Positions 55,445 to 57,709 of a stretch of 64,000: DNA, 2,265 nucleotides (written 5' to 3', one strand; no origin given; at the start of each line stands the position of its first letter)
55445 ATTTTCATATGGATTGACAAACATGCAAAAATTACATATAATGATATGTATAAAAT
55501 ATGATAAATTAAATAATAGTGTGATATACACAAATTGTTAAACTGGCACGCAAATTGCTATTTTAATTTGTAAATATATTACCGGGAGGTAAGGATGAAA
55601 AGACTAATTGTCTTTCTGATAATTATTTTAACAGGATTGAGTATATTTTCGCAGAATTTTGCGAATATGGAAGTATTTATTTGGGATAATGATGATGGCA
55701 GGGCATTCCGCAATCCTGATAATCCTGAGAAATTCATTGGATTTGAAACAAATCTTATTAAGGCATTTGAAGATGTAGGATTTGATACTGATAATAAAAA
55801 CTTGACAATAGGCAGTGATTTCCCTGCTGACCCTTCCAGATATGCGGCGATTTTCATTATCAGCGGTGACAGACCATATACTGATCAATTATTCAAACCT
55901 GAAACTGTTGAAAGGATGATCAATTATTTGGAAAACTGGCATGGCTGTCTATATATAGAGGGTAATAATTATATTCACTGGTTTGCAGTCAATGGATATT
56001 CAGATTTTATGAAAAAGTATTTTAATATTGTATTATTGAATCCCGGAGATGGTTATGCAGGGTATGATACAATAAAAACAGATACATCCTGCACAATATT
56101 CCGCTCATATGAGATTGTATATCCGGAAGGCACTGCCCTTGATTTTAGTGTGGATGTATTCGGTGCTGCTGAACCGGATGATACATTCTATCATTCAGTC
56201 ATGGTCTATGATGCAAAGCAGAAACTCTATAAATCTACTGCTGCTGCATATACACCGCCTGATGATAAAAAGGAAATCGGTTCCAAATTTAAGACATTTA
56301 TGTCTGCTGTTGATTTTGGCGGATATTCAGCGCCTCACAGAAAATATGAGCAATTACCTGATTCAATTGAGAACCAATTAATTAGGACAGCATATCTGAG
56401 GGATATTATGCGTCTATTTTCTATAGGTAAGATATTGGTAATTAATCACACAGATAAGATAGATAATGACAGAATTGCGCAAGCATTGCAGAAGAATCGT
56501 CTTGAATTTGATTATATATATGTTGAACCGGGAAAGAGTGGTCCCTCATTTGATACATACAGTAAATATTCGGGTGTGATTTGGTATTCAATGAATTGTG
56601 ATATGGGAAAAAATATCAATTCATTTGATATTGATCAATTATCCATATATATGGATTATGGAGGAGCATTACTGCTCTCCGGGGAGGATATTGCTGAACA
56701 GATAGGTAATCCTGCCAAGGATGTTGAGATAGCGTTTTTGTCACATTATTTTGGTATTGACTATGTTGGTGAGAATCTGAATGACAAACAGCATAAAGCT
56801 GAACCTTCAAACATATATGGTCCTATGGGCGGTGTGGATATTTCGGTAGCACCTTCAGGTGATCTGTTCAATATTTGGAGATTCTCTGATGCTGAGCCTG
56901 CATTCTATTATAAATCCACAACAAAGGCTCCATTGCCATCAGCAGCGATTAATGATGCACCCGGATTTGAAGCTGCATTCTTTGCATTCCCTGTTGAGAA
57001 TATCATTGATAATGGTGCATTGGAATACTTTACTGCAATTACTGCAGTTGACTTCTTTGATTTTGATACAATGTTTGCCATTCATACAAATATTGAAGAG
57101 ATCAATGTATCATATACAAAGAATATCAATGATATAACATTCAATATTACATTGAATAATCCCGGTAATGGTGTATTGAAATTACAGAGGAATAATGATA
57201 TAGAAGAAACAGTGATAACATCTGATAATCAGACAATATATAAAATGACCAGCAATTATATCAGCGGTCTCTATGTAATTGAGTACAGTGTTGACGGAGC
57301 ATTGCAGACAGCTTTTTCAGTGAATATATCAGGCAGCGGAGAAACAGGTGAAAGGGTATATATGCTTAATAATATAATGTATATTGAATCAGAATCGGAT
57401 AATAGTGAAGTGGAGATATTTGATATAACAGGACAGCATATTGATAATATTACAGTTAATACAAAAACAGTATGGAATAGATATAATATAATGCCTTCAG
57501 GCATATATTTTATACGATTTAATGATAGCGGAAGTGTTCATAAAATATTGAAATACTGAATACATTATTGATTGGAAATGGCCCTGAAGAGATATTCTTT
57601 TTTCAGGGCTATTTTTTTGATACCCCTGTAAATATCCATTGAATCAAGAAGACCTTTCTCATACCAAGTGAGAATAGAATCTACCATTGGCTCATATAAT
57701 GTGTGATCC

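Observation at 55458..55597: Perfect sigma54 -24/-12 element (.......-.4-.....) nested downstream of a consensus sigma70 promoter, in front of a T9SS cargo gene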

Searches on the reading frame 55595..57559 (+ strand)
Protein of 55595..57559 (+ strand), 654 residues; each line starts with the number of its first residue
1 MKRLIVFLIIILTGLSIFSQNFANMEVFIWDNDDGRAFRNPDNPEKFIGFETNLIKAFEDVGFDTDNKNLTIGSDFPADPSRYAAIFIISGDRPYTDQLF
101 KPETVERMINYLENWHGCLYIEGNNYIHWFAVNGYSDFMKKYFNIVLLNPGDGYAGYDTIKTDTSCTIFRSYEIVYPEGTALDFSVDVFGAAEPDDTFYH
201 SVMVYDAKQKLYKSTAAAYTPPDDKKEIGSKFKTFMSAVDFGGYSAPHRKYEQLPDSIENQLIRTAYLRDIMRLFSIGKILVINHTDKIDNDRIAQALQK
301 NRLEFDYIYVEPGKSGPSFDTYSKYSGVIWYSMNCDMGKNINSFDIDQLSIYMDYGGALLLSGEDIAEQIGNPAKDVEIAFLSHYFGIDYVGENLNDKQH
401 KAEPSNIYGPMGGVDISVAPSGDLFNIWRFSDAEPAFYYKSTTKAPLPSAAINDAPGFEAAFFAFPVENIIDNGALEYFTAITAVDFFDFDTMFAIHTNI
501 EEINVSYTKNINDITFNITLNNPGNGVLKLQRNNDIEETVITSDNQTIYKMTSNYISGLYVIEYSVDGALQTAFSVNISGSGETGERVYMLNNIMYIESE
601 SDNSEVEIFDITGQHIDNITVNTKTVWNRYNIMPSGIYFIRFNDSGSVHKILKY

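Call 9: search_protein_families(library=pfam, proteins=[window:55595-57559:+], max_evalue=0.01)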
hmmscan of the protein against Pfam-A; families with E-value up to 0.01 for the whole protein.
window:55595-57559:+ (654 aa): 1 family
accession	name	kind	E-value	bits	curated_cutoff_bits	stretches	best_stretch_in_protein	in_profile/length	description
PF18962.6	Por_Secre_tail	-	6.7e-05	23.6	27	1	593-650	8-72/75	Secretion system C-terminal sorting domain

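Call 10: find_encoding_contigs(protein=window:55595-57559:+, flank=3000, max_places=6)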
Protein window:55595-57559:+ (654 aa): 3 contigs read that carry it; 1 place shown.
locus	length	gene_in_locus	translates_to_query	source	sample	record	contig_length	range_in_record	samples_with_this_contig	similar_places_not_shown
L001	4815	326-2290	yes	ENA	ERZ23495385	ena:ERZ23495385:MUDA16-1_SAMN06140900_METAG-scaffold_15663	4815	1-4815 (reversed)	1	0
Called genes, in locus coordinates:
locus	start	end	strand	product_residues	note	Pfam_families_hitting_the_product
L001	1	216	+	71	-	?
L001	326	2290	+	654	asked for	-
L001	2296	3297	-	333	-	PF00933:Glyco_hydro_3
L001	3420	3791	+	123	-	PF02261:Asp_decarbox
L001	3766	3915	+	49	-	-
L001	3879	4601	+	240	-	-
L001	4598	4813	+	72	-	?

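Call 11: find_related_loci(query=window:55595-57556:+, collection=genome_contigs, flank=3000)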
Query window:55595-57556:+ (654 aa) in genome_contigs; peptide patterns used: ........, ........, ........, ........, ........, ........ (x = any residue, [..] = any of these).
28 stretches matched a pattern, but none encodes a relative of the query by tblastn (E <= 1e-3).

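Call 12: find_homologous_proteins(query=window:55595-57556:+, max_evalue=0.001)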
Query window:55595-57556:+ (654 aa): 17 proteins with E <= 0.001 among 7185 candidates.
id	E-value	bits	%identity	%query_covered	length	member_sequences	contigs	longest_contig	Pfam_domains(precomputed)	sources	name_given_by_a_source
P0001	7.0e-287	971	96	69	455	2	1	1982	PF18962.8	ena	-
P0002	3.8e-234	797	54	100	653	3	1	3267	-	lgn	-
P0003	1.1e-230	786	54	97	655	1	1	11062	PF18962.8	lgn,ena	-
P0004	5.6e-230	783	53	100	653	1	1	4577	PF18962.8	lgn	-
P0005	3.8e-199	682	49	100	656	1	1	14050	-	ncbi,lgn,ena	-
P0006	7.1e-185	634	50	90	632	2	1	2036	-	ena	-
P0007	5.5e-175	602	45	100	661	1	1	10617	PF18962.8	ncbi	-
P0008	5.7e-122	427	52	56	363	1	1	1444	-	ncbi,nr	ncbi:hypothetical protein KAU15_02320, partial [candidate division WOR-3 bacterium]|nr:hypothetical 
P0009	3.3e-120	421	37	100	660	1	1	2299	PF18962.8,PF23355.2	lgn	-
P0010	9.3e-118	413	37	98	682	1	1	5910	PF18962.8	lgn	-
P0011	4.2e-92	328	35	87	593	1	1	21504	-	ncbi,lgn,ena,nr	ncbi:MAG: hypothetical protein PHW02_03935 [bacterium]|nr:hypothetical protein [bacterium]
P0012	1.3e-90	323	38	78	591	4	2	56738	-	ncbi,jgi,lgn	jgi:hypothetical protein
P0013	6.4e-89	317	38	78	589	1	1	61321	-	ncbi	ncbi:MAG: hypothetical protein AB7T10_03190 [bacterium]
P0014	1.5e-77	280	34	87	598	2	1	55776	-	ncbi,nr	ncbi:MAG: hypothetical protein PHW02_00280 [bacterium]|nr:hypothetical protein [bacterium]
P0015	1.5e-74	270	35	77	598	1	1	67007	-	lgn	-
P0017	1.1e-32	132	30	44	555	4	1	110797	PF18962.8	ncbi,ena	-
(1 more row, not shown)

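Call 14: find_encoding_contigs(protein=P0003, flank=4000, max_places=2)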
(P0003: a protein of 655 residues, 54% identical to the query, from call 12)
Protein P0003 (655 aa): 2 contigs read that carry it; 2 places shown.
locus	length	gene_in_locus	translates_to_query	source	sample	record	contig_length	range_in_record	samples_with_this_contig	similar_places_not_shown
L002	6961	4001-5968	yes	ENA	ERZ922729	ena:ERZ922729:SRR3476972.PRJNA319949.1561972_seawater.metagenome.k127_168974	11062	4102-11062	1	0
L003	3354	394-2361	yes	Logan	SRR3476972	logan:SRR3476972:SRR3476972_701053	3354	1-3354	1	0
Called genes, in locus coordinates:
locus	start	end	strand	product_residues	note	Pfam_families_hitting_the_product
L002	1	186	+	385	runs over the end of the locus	-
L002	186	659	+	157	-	PF11969:DcpS_C, PF01230:HIT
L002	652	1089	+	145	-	-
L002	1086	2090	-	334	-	PF03054:tRNA_Me_trans, PF20259:tRNA_Me_trans_M, PF20258:tRNA_Me_trans_C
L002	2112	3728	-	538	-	PF02743:dCache_1, PF22309:HK-GC-Chemotax_sensor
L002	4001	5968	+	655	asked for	PF18962:Por_Secre_tail (weak)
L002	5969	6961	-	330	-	?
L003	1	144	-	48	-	?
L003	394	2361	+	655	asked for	PF18962:Por_Secre_tail (weak)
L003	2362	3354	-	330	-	?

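Call 15: find_encoding_contigs(protein=P0005, flank=4000, max_places=2)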
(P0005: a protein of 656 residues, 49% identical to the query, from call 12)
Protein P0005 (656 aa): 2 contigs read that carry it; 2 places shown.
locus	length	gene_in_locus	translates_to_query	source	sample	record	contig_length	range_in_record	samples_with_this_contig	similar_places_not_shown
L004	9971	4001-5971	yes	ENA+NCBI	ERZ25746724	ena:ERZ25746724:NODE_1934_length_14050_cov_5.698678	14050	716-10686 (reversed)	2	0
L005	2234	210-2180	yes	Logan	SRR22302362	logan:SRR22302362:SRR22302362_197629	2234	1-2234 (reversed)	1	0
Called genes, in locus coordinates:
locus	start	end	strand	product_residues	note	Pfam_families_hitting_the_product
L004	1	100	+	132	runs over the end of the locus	-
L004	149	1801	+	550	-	PF22309:HK-GC-Chemotax_sensor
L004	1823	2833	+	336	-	PF00764:Arginosuc_synth (weak), PF03054:tRNA_Me_trans, PF20259:tRNA_Me_trans_M, PF20258:tRNA_Me_trans_C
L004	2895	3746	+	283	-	PF01797:Y1_Tnp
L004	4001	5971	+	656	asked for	-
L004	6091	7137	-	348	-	PF00933:Glyco_hydro_3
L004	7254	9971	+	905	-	PF13860:FlgD_ig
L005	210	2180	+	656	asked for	-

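Call 16: find_encoding_contigs(protein=P0007, flank=4000, max_places=2)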
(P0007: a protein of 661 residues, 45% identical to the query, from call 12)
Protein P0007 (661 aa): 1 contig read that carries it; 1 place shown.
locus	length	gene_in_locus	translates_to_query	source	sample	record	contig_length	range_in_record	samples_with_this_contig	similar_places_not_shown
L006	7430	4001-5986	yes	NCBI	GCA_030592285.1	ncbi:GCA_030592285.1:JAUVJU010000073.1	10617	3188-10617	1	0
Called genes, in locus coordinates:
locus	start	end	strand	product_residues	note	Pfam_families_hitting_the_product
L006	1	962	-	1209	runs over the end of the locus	PF00211:Guanylate_cyc, PF13191:AAA_16, PF13424:TPR_12, PF13424:TPR_12, PF13374:TPR_10, PF13424:TPR_12, PF13374:TPR_10, PF13424:TPR_12, +22 more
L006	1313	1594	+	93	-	PF12840:HTH_20, PF01022:HTH_5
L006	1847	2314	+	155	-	PF10543:ORF6N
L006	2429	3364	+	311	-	-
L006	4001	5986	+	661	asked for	PF18962:Por_Secre_tail (weak)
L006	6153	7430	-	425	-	?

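Call 17: find_encoding_contigs(protein=P0004, flank=4000, max_places=2)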
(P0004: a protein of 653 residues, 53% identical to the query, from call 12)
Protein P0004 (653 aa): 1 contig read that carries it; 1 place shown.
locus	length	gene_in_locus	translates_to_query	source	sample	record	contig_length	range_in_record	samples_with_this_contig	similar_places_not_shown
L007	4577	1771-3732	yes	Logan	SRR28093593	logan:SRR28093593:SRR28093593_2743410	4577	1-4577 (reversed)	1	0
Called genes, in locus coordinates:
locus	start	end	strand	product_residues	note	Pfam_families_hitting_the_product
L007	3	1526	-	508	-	?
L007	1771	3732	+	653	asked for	PF18962:Por_Secre_tail (faint)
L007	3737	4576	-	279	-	?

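Call 22: find_related_loci(query=A2, collection=genome_contigs, flank=5000)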
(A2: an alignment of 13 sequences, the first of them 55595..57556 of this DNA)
Query A2 (654 aa) in genome_contigs; peptide patterns used: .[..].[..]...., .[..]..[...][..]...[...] (x = any residue, [..] = any of these).
48 stretches matched a pattern; 10 encode a relative of the query (tblastn E <= 1e-3); 10 distinct loci.
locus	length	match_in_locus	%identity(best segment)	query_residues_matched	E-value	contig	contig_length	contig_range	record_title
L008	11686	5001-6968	49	1-654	0e+0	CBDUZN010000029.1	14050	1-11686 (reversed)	MAG TPA_asm: uncultured bacterium isolate SRR22302362_concoct_0 genome assembly, contig: ERZ25746724.1934, whole genome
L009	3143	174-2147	43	1-654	7e-180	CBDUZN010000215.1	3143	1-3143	MAG TPA_asm: uncultured bacterium isolate SRR22302362_concoct_0 genome assembly, contig: ERZ25746724.27884, whole genome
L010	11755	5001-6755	35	1-570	2e-96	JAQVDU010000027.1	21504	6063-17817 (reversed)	MAG: bacterium isolate STE_119 NODE_5316_length_21504_cov_3.213968_Sandtown_E, whole genome shotgun sequence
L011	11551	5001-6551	38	1-507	3e-90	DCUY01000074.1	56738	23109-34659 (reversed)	MAG TPA_asm: candidate division WOR-3 bacterium UBA2202 UBA2202_contig_17828, whole genome shotgun sequence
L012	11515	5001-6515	36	1-495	3e-90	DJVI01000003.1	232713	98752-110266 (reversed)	MAG TPA_asm: candidate division WOR-3 bacterium UBA6260 UBA6260_contig_10234, whole genome shotgun sequence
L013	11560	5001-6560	38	1-510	2e-87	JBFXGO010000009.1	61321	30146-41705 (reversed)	MAG: bacterium isolate CA_2019_TPIn_165 NODE_1640_length_61321_cov_10.855394_TPIn, whole genome shotgun sequence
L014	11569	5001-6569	36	1-505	1e-80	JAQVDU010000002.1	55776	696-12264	MAG: bacterium isolate STE_119 NODE_961_length_55776_cov_3.878399_Sandtown_E, whole genome shotgun sequence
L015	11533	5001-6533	35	1-501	2e-81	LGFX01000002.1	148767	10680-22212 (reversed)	MAG: candidate division TA06 bacterium 32_111 MPI_scaffold_1, whole genome shotgun sequence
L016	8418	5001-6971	45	1-654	1e-180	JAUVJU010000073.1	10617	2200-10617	MAG: candidate division WOR-3 bacterium isolate CSMAG_462 CSMAG_462_k127_3211937_length_10617_cov_17.9676, whole genome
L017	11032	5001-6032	27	28-391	3e-24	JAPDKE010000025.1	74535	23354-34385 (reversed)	MAG: bacterium isolate S5B7_HD70 c_000000000133, whole genome shotgun sequence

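Call 27: search_protein_families(library=ncbifam, proteins=[window:55595-57559:+], max_evalue=1)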
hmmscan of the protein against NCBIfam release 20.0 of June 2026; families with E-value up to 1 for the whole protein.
window:55595-57559:+ (654 aa): 1 family
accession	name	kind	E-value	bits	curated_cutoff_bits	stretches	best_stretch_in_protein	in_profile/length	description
TIGR04183.1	Por_Secre_tail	domain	1.2e-07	31.5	23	1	594-653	11-71/72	T9SS type A sorting domain-containing protein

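Call 31: find_related_loci(query=A2, collection=metagenome_contigs, flank=10000)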
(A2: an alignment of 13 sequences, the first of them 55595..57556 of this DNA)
Query A2 (654 aa) in metagenome_contigs; peptide patterns used: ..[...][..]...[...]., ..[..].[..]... (x = any residue, [..] = any of these).
109 stretches matched a pattern; 4 encode a relative of the query (tblastn E <= 1e-3); 4 distinct loci.
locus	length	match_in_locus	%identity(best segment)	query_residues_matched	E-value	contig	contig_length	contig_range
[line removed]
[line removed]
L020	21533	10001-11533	35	1-501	1e-81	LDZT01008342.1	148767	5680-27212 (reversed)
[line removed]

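Call 33: find_encoding_contigs(protein=P0002, flank=4000, max_places=2)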
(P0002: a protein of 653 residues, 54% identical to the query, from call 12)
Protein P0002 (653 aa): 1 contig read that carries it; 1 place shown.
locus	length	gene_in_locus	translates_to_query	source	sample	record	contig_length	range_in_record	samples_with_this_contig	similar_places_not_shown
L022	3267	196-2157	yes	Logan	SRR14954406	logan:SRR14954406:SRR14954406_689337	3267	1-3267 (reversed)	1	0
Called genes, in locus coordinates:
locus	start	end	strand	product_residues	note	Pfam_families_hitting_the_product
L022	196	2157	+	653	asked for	-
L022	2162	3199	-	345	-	PF00933:Glyco_hydro_3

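Call 34: find_encoding_contigs(protein=P0010, flank=4000, max_places=2)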
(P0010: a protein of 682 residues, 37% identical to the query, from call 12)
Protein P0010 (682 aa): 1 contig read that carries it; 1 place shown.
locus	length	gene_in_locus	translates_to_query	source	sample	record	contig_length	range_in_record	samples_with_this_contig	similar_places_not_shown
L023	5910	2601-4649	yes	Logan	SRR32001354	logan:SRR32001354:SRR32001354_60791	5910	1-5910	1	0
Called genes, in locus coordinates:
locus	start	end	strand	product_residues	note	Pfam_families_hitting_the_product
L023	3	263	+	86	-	?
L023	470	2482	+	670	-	-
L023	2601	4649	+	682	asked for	PF18962:Por_Secre_tail (faint)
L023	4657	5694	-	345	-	PF00933:Glyco_hydro_3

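Call 35: find_encoding_contigs(protein=P0009, flank=4000, max_places=2)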
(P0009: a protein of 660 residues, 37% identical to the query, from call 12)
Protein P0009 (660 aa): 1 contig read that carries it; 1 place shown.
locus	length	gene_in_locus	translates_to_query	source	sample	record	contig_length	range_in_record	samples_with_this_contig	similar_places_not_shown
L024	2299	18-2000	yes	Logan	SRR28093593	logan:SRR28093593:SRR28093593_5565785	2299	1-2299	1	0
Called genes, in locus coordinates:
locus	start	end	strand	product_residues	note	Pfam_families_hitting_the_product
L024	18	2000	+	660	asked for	PF23355:IFT52_GIFT (faint), PF18962:Por_Secre_tail (faint)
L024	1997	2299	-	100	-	?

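Call 40: search_protein_families(library=pfam, alignment_id=A2, max_evalue=1)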
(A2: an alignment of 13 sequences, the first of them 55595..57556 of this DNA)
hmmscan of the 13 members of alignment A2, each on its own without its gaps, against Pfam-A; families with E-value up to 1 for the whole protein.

A. member 1, window:55595-57556:+ (654 aa): 3 families
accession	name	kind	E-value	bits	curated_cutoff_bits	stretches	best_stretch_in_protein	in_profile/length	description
PF18962.6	Por_Secre_tail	-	6.7e-05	23.6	27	1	593-650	8-72/75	Secretion system C-terminal sorting domain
PF04385.20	FAINT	-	0.073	13.5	20.7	0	524-568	21-65/78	Domain of unknown function, DUF529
PF23337.1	PTHB1_pf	-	0.25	11.7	24.7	1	521-575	42-96/110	PTHB1 platform domain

B. families by the number of members that match (of 13 scanned): 13 families
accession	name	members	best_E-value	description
PF18962.6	Por_Secre_tail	9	9.9e-06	Secretion system C-terminal sorting domain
PF13709.12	DUF4159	7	0.00024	Domain of unknown function (DUF4159)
PF13860.13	FlgD_ig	3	0.02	FlgD Ig-like domain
PF04385.20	FAINT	2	0.073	Domain of unknown function, DUF529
PF23355.1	IFT52_GIFT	1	1e-05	IFT52 GIFT domain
PF00632.30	HECT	1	0.015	HECT-domain (ubiquitin-transferase)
PF09288.16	UBA_3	1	0.13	Fungal ubiquitin-associated domain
PF09987.14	DUF2226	1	0.14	Uncharacterized protein conserved in archaea (DUF2226)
PF03422.21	CBM_6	1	0.15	Carbohydrate binding module (family 6)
PF07661.19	MORN_2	1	0.18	MORN repeat variant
PF23337.1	PTHB1_pf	1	0.25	PTHB1 platform domain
PF19173.5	DUF5855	1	0.36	Family of unknown function (DUF5855)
PF23623.1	GBD_IRG7_N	1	0.4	IRG7 N-terminal galactose binding domain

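Call 48: predict_structure(alignment_id=A2)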
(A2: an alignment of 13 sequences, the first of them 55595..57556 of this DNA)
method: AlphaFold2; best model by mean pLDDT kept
length: 654 residues; sequences in the alignment: 13
mean_pLDDT: 71.1   pTM: 0.70
mean pLDDT of the five models: 71.1, 67.1, 66.1, 61.6, 57.6
residues with pLDDT >= 90: 47; 70-90: 355; 50-70: 147; < 50: 105
segments of 3 or more residues with pLDDT < 50: 11-20, 156-167, 175-182, 201-214, 222-230, 244-256, 373-378, 394-402, 440-445, 494-501, 580-583
pLDDT, mean of each block of 10 residues (from residue 1): 56 38 77 80 72 85 82 90 87 83 90 82 82 88 79 47 46 49 61 59 41 54 44 74 45 52 78 79 84 80 81 87 88 82 86 84 82 53 81 49 60 58 67 64 52 77 82 78 76 44 58 74 82 81 85 76 76 62 61 78 81 83 79 81 74 69
secondary structure, 60 per line:
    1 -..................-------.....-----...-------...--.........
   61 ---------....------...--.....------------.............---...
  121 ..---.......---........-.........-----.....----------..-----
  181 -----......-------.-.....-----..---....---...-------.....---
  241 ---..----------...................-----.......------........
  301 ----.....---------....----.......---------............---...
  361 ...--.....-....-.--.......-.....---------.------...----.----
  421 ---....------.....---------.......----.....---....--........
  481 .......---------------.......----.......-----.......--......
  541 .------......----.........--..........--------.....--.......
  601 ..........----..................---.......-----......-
elements in order (helices of 4 or more, strands of 3 or more residues): H2-19 E27-31 E37-39 E47-49 H52-60 E70-73 E85-89 H102-114 E118-122 H126-132 H136-143 E145-153 E159-163 E186-191 E201-205 E216-219 E233-237 H256-274 E280-286 H293-300 E305-309 H319-322 E327-333 H343-354 E358-363 H366-370 H380-386 E388-392 E424-427 E434-438 E448-454 E459-463 H473-487 E503-509 E514-520 E526-532 E535-541 E548-553 E558-566 E569-578 E587-591 E594-610 E615-627 H628-632 E636-642 E648-653
